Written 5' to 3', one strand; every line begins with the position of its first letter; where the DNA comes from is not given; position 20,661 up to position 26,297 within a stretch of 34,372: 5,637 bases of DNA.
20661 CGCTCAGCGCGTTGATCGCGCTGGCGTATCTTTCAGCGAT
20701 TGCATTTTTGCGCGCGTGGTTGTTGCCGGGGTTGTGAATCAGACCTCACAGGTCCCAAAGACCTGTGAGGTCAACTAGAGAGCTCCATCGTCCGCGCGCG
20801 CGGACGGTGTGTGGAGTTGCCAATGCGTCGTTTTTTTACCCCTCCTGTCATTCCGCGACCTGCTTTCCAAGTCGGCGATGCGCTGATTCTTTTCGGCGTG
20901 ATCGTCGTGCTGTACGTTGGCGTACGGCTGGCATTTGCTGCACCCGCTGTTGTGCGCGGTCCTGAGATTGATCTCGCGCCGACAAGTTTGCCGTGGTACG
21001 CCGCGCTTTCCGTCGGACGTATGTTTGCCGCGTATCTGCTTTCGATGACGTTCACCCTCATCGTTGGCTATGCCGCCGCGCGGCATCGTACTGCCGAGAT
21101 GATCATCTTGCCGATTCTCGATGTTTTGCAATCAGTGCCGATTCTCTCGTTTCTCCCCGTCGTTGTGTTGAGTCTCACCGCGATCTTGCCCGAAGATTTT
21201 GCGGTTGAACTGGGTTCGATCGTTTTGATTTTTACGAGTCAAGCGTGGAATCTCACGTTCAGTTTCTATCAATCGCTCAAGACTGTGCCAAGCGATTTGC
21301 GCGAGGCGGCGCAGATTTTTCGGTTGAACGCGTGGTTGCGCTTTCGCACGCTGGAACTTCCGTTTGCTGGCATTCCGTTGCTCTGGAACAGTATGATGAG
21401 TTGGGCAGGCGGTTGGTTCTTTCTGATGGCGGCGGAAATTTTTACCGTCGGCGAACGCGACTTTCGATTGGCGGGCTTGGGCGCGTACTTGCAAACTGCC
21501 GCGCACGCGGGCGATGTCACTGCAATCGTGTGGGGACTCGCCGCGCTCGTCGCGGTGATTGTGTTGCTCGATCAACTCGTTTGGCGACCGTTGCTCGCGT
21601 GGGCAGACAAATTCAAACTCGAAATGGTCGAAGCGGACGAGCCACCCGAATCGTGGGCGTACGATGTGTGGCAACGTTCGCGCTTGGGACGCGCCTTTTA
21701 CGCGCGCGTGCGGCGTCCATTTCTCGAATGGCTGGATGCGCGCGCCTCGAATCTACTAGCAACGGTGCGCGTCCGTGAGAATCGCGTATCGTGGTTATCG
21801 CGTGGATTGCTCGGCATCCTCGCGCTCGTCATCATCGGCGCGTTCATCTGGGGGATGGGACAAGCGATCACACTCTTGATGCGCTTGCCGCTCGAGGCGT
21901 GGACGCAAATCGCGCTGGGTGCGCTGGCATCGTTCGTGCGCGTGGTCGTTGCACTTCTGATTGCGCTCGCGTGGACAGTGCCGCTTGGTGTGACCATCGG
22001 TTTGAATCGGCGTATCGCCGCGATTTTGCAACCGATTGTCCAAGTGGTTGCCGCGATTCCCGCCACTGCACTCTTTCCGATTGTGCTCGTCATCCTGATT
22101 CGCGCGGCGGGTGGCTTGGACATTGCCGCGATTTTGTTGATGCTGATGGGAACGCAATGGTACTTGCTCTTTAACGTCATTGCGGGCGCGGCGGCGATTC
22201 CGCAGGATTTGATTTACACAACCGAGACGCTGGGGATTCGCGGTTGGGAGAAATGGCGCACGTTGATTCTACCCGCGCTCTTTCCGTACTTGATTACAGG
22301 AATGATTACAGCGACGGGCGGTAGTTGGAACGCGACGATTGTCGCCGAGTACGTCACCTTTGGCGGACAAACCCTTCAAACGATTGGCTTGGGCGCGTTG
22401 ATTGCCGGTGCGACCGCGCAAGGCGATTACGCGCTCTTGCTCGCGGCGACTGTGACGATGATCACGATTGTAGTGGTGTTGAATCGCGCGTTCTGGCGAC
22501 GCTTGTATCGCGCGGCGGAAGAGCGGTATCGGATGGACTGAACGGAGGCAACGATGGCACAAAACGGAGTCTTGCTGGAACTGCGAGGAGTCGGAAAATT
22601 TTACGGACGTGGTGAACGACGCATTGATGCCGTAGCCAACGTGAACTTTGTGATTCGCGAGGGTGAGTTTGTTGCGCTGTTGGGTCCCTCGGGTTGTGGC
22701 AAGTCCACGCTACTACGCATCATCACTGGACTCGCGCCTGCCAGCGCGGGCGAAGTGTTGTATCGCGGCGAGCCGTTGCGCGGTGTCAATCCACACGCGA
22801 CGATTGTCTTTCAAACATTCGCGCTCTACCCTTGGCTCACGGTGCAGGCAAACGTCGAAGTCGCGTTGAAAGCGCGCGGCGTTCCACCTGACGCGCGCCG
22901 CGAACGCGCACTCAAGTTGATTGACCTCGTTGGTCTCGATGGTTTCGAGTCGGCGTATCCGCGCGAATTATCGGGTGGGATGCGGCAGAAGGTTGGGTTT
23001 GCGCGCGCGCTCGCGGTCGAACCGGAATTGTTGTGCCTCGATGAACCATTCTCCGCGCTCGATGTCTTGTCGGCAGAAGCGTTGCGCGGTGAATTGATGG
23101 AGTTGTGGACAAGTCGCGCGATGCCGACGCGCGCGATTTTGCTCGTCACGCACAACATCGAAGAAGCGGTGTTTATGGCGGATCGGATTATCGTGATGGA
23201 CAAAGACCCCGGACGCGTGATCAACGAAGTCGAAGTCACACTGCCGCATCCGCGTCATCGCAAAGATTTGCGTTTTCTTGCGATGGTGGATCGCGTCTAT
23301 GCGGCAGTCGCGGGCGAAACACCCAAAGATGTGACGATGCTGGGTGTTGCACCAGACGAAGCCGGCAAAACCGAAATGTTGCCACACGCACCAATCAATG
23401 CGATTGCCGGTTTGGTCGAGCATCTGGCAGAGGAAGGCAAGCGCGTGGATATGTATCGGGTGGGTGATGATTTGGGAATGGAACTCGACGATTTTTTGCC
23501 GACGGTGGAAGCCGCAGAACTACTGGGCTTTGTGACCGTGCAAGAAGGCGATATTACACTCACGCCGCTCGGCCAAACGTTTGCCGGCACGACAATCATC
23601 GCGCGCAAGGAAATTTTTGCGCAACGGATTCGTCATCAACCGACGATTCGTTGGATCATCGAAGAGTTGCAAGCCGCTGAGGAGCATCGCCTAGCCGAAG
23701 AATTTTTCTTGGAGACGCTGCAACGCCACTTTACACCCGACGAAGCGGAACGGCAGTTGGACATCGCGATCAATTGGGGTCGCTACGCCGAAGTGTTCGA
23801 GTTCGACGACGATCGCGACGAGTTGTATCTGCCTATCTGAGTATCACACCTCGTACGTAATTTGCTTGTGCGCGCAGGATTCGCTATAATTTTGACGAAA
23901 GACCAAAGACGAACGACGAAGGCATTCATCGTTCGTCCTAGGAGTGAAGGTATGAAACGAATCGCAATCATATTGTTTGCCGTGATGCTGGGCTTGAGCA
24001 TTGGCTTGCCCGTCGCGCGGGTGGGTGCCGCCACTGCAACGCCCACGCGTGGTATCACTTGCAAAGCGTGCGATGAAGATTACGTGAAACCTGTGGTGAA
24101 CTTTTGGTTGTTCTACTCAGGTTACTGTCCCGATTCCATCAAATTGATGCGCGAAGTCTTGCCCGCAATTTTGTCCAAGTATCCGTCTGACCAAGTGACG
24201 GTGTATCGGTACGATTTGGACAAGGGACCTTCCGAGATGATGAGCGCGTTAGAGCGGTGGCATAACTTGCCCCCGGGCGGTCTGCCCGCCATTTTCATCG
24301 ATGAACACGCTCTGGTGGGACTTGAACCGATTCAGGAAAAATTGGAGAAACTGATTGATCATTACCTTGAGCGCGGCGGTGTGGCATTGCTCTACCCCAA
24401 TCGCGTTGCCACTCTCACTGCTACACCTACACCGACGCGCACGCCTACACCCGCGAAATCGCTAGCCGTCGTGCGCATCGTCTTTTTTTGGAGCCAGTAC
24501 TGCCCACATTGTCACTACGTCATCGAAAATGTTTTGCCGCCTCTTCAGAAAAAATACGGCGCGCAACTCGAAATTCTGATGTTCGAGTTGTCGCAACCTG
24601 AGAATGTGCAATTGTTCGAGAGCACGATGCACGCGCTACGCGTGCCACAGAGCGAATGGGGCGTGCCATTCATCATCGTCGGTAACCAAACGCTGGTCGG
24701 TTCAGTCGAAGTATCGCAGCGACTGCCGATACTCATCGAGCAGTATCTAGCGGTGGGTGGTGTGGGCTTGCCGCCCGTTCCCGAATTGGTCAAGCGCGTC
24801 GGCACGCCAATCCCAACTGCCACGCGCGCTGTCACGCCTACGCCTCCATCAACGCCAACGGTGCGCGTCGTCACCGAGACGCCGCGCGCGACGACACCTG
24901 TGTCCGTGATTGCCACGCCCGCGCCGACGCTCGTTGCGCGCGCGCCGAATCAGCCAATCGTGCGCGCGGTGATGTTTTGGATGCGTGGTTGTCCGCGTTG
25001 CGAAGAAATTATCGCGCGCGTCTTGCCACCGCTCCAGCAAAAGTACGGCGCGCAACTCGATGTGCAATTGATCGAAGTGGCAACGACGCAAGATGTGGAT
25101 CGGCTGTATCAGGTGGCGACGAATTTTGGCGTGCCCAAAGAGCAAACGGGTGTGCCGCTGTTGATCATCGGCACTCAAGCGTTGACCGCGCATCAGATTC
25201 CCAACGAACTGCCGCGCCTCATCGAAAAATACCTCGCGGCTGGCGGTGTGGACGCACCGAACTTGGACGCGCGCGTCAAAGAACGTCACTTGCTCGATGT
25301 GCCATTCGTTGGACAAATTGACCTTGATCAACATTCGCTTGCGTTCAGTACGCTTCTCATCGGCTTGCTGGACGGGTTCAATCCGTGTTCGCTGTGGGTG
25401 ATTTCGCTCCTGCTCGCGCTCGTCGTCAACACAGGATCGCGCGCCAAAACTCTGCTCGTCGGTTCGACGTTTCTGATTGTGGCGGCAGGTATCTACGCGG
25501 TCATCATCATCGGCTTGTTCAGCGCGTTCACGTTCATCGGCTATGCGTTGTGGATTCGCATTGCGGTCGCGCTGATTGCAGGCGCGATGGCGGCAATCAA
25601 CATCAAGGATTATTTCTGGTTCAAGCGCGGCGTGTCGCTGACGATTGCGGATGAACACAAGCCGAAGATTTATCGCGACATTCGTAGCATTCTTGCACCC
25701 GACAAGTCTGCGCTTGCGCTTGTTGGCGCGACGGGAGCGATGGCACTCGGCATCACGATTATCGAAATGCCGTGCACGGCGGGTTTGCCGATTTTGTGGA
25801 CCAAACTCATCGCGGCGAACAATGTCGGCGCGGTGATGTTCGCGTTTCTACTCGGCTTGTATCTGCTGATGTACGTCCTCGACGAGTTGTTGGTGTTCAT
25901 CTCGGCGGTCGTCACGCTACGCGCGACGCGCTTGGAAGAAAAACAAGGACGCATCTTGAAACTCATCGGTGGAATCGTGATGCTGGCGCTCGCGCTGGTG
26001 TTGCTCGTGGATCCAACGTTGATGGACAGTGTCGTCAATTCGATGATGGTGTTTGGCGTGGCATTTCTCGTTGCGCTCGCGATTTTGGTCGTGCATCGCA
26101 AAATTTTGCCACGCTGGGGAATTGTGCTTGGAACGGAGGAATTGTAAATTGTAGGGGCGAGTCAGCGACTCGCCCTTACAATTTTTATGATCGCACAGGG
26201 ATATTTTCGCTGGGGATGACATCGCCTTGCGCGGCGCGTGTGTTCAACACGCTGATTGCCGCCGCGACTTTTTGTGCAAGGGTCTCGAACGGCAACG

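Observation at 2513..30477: Locus-specific tandem arrays of degenerate 7-10-mers occupy many of the intergenic gaps (STRR-like)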

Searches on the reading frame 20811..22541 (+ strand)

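Call 6: search_protein_families(library=pfam, proteins=[window:20811-22541:+])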
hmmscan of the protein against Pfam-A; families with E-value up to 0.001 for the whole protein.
window:20811-22541:+ (576 aa): 1 family
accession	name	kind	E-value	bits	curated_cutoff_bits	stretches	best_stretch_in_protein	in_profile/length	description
PF00528.27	BPD_transp_1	-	7.1e-34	117.6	26.4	2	390-558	2-172/184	Binding-protein-dependent transport system inner membrane component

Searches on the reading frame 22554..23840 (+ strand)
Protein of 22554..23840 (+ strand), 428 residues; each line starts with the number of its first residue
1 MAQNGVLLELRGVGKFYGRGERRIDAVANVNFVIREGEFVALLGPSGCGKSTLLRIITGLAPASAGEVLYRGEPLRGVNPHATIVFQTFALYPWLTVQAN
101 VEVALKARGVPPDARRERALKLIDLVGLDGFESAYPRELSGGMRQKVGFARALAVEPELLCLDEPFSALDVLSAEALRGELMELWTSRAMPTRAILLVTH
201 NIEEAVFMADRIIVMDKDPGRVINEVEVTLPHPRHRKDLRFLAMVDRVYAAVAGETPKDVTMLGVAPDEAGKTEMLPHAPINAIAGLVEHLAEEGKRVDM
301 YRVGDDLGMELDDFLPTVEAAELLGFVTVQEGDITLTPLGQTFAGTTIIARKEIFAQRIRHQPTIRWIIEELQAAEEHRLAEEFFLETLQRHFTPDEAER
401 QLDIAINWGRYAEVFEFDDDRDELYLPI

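Call 6: search_protein_families(library=pfam, proteins=[window:22554-23840:+])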
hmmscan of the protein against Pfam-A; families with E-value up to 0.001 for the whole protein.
window:22554-23840:+ (428 aa): 4 families
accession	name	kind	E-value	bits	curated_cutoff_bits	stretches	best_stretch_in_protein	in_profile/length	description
PF09821.14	AAA_assoc_C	-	4e-40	137.6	27.6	1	301-418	1-119/119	C-terminal AAA-associated domain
PF00005.33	ABC_tran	-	1.7e-31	110.1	25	1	28-166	2-136/137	ABC transporter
PF13304.12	AAA_21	-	9.5e-09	36.2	27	1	135-202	234-300/304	AAA domain, putative AbiEii toxin, Type IV TA system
PF20703.3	nSTAND1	-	5.2e-05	23.5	27.1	1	15-65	15-59/379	Novel STAND NTPase 1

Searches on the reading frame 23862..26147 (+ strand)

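Call 6: search_protein_families(library=pfam, proteins=[window:23862-26147:+])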
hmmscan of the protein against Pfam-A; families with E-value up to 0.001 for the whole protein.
window:23862-26147:+ (761 aa): 5 families
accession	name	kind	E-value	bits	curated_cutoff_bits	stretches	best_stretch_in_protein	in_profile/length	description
PF01323.26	DSBA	-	3.1e-06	27.5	25.6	0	206-276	2-81/191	DSBA-like thioredoxin domain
PF13098.12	Thioredoxin_2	-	5.5e-06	27.1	27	0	206-254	9-60/104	Thioredoxin-like domain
PF00085.26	Thioredoxin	-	9.8e-05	22.7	23.5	0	206-241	22-56/103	Thioredoxin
PF13905.12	Thioredoxin_8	-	0.00035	21.3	27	0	205-262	4-64/94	Thioredoxin-like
PF03227.22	GILT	-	0.00068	20.3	22.4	0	371-413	4-47/107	Gamma interferon inducible lysosomal thiol reductase (GILT)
